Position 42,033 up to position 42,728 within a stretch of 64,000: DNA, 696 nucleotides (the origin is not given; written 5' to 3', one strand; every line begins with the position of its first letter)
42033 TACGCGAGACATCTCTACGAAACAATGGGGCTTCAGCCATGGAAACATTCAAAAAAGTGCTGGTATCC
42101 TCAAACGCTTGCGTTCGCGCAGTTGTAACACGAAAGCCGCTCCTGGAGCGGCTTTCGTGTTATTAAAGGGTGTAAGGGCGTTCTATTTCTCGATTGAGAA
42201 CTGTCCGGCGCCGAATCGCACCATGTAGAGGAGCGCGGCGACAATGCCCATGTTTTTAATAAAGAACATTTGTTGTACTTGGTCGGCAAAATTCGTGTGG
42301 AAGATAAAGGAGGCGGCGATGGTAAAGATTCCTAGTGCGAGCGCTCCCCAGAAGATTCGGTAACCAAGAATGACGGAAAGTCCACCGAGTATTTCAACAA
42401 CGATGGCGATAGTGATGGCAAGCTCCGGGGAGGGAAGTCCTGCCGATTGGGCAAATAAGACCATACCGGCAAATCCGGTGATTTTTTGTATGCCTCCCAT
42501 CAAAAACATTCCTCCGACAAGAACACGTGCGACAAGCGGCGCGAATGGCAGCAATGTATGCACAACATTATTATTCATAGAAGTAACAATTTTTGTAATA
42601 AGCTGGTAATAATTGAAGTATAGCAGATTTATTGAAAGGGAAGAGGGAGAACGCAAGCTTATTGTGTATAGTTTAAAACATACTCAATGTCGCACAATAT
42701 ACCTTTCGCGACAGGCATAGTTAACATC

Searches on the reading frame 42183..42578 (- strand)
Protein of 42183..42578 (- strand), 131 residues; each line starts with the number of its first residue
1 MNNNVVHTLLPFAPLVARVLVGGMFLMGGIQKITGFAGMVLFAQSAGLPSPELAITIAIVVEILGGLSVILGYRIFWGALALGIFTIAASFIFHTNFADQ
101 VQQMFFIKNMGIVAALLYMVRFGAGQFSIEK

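Call 49: find_homologous_proteins(query=window:42183-42578:-, max_evalue=1e-30)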
Query window:42183-42578:- (131 aa): 15 proteins with E <= 1e-30 among 57 candidates.
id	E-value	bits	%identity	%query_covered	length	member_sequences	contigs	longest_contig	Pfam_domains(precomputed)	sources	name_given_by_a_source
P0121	8.0e-75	267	100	100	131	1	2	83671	PF07291.17,PF07681.18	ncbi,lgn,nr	ncbi:DoxX family protein [Candidatus Kaiserbacteria bacterium]|nr:DoxX family protein [Candidatus Ka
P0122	7.3e-64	232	82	100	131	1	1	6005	PF07291.17,PF07681.18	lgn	-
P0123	8.8e-58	212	76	100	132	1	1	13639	PF07291.17,PF07681.18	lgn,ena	-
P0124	2.4e-53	198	72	98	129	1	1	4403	PF07291.17,PF07681.18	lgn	-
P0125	3.0e-51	191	71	97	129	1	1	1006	PF07291.17,PF07681.18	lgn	-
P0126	1.4e-49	185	72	94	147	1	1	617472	PF07291.17,PF07681.18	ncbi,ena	-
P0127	1.5e-49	185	69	98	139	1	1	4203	PF07291.17,PF07681.18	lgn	-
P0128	5.1e-48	180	66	98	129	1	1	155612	PF07291.17,PF07681.18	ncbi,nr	ncbi:MAG: DoxX family protein [Candidatus Pacebacteria bacterium]|nr:DoxX family protein [Candidatus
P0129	3.7e-47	178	68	93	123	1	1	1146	PF07291.17,PF07681.18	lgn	-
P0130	4.6e-47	177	64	98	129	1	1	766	PF07291.17,PF07681.18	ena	-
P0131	8.8e-47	176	64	98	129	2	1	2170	PF07291.17,PF07681.18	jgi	-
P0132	9.1e-46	173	69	95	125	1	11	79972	PF07681.18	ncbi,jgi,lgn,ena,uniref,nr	ncbi:hypothetical protein A3D62_00530 [Candidatus Kaiserbacteria bacterium RIFCSPHIGHO2_02_FULL_49_1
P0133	1.4e-45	173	66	98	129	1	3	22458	PF07291.17,PF07681.18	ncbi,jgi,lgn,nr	ncbi:DoxX family protein [Candidatus Kaiserbacteria bacterium]|nr:DoxX family protein [Candidatus Ka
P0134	1.1e-44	170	68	92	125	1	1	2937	PF07291.17,PF07681.18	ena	-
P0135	1.9e-41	159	63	98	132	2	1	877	PF07291.17,PF07681.18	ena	-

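Call 50: find_encoding_contigs(protein=P0124, flank=4000, max_places=2)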
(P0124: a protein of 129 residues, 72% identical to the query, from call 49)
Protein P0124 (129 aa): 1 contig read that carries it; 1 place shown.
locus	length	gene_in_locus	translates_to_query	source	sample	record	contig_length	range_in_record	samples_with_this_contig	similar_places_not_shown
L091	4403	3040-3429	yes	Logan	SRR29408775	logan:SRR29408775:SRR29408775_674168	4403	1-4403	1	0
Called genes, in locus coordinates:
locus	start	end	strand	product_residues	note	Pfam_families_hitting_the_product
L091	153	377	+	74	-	PF04070:DUF378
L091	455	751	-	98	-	-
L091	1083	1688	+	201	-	-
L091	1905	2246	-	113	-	-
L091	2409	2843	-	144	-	-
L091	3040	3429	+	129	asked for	PF07291:MauE, PF07681:DoxX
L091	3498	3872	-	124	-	-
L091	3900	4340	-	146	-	PF01243:PNPOx_N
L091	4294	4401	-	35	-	?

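Call 51: find_encoding_contigs(protein=P0127, flank=4000, max_places=2)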
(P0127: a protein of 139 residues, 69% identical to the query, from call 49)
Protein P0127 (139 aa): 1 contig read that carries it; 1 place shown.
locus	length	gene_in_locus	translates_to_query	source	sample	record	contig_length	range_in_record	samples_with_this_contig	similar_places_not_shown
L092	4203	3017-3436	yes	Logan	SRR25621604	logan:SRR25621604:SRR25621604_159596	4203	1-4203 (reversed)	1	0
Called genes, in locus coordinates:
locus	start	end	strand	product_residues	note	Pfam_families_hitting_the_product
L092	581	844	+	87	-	-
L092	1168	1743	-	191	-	-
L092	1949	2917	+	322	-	PF02899:Phage_int_SAM_1, PF13495:Phage_int_SAM_4 (weak), PF00589:Phage_integrase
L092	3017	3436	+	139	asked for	PF07291:MauE, PF07681:DoxX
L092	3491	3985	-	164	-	-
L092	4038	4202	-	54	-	?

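Call 52: find_encoding_contigs(protein=P0132, flank=4000, max_places=2)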
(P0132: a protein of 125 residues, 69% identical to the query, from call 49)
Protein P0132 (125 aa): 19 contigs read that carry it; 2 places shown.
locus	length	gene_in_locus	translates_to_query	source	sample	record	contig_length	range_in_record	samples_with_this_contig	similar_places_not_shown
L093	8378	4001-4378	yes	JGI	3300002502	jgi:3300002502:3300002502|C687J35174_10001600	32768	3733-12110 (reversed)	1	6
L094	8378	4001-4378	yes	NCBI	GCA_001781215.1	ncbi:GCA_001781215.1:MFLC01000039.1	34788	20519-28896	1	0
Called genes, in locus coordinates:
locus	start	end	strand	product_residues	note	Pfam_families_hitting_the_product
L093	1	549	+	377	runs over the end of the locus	PF03033:Glyco_transf_28, PF04101:Glyco_tran_28_C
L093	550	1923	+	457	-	PF00749:tRNA-synt_1c, PF19269:Anticodon_2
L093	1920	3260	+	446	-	PF01551:Peptidase_M23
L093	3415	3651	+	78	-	PF04070:DUF378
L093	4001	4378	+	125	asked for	PF07681:DoxX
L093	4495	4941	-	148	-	PF13302:Acetyltransf_3, PF13673:Acetyltransf_10, PF00583:Acetyltransf_1, PF13508:Acetyltransf_7, PF08445:FR47 (weak)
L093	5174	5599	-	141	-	-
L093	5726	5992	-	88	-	-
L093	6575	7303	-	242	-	PF18306:LDcluster4, PF03641:Lysine_decarbox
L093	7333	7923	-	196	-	PF00929:RNase_T, PF16473:Rv2179c-like (weak)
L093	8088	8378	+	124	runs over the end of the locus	-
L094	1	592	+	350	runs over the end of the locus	PF03033:Glyco_transf_28, PF04101:Glyco_tran_28_C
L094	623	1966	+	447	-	PF00749:tRNA-synt_1c, PF19269:Anticodon_2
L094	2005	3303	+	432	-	PF01551:Peptidase_M23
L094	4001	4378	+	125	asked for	PF07681:DoxX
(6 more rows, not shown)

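Call 53: find_encoding_contigs(protein=P0133, flank=4000, max_places=2)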
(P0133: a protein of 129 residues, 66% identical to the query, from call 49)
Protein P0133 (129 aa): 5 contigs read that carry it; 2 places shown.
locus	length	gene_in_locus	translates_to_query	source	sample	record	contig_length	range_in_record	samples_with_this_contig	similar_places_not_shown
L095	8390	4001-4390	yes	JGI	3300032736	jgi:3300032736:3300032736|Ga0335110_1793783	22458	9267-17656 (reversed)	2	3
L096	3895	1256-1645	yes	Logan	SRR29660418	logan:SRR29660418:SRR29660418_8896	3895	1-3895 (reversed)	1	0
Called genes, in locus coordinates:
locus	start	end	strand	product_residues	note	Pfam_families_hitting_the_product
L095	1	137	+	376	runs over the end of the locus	PF03033:Glyco_transf_28, PF04101:Glyco_tran_28_C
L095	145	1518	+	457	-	PF00749:tRNA-synt_1c, PF19269:Anticodon_2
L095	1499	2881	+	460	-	PF01551:Peptidase_M23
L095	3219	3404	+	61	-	PF04070:DUF378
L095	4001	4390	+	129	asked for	PF07291:MauE, PF07681:DoxX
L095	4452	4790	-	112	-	PF01243:PNPOx_N (weak)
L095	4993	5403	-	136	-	-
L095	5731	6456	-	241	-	PF18306:LDcluster4, PF03641:Lysine_decarbox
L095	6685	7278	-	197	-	PF16473:Rv2179c-like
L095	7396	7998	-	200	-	PF23477:zf_Tbcl_2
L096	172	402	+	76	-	PF04070:DUF378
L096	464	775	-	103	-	-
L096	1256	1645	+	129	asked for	PF07291:MauE, PF07681:DoxX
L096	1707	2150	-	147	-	PF16242:Pyrid_ox_like (weak), PF01243:PNPOx_N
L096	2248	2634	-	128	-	-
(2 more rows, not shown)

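Call 76: search_protein_families(library=ncbifam, proteins=[L092:1949-2914:+], max_evalue=0.00001)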
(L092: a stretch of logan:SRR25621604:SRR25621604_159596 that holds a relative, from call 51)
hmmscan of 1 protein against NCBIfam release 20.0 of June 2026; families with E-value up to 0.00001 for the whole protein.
L092:1949-2914:+ (322 aa): 11 families
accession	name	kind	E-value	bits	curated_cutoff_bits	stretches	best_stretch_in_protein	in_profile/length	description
TIGR02224.1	recomb_XerC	equivalog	8.7e-69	232.1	335.15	1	14-314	3-290/295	tyrosine recombinase XerC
NF001399.0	PRK00283.1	subfamily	1.6e-67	227.8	279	1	9-314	7-296/300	tyrosine recombinase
TIGR02225.1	recomb_XerD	equivalog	2.1e-66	224.2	329.6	1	14-314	3-287/290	site-specific tyrosine recombinase XerD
NF040815.2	recomb_XerA_Arch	equivalog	1.7e-54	185.1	220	1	14-308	3-261/263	site-specific tyrosine recombinase/integron integrase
NF002331.0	PRK01287.1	subfamily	1.2e-50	172.5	371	1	13-314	32-325/365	site-specific tyrosine recombinase XerC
NF003462.0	PRK05084.1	equivalog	5.5e-31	107.6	267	1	143-311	192-354/360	tyrosine recombinase XerS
TIGR02249.1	integrase_gron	subfamily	6.8e-28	97.9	265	1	227-306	226-305/315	integron integrase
NF011946.0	PRK15417.1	equivalog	3.7e-17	62.5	435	1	241-303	255-317/337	integron integrase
NF007370.0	PRK09870.1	subfamily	1.2e-14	54.4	221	1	121-312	8-190/200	tyrosine-type DNA invertase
NF007371.0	PRK09871.1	subfamily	1.5e-14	54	222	1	125-312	6-185/198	tyrosine-type DNA invertase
NF040693.1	recomb_GmtY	equivalog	1.5e-08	34.3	340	0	260-307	391-438/441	gamma-mobile-trio recombinase GmtY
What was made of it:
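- Closest known: dif / Xer chromosome-dimer resolution sites. Different: The adjacent recombinase scores below the NCBIfam XerC and XerD cut-offs (call 76).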
